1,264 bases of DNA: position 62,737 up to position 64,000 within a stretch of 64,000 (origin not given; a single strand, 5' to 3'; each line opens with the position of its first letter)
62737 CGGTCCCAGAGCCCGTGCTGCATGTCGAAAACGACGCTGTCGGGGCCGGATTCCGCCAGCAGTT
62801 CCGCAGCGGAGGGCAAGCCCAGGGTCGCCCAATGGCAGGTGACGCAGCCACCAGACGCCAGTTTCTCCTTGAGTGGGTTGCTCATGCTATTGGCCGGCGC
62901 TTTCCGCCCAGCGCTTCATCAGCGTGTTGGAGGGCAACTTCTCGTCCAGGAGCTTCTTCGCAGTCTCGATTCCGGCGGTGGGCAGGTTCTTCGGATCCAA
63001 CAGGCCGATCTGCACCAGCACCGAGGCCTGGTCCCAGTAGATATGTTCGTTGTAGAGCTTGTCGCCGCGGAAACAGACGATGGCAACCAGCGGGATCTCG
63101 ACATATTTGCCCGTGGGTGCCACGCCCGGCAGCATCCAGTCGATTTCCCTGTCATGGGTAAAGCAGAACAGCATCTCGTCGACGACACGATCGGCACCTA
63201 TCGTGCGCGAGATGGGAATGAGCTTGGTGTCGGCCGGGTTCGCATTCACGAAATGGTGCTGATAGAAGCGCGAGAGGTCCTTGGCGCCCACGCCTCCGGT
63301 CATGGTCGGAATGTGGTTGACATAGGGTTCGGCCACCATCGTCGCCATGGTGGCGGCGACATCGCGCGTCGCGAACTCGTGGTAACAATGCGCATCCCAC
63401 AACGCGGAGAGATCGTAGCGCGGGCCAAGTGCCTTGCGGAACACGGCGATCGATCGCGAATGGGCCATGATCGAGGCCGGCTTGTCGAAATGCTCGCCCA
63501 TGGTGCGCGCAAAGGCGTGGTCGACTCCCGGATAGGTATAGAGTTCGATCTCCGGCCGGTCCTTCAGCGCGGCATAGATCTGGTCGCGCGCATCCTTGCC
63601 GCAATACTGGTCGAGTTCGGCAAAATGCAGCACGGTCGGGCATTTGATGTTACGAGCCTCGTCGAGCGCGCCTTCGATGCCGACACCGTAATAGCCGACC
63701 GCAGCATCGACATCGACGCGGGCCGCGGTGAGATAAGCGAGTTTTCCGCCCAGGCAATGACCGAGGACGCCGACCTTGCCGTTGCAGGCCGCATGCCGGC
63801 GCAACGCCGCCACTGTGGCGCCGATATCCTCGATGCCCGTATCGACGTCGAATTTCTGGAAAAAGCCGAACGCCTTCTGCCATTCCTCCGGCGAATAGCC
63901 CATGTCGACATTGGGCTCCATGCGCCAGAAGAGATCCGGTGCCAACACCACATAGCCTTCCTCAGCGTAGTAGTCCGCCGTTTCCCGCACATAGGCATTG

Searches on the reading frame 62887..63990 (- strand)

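Call 3: search_protein_families(library=pfam, proteins=[window:62887-63990:-], max_evalue=0.01)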
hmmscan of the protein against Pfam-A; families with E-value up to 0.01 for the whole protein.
window:62887-63990:- (367 aa): 4 families
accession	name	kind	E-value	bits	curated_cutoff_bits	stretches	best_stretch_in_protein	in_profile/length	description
PF01738.24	DLH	-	4.6e-36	124.9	21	1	1-187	30-216/217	Dienelactone hydrolase family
PF12146.15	Hydrolase_4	-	0.00012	21.9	27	0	106-159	181-233/239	Serine aminopeptidase, S33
PF07366.18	SnoaL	-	0.00024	21.4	28.4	1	203-328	7-126/126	SnoaL-like polyketide cyclase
PF12697.13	Abhydrolase_6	-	0.0028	18.8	26.3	1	10-137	25-107/217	Alpha/beta hydrolase family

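Call 4: search_protein_families(library=ncbifam, proteins=[window:62887-63990:-], max_evalue=0.01)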
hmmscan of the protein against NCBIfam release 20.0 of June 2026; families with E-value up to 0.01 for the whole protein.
window:62887-63990:- (367 aa): 2 families
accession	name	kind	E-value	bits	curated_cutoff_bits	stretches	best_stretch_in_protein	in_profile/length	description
NF041440.1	hydrolase_YghX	exception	9.8e-21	74.1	460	1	5-188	116-292/292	YghX family hydrolase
TIGR02096.1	TIGR02096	subfamily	0.0059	16.9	97.1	1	204-329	8-129/129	ketosteroid isomerase-related protein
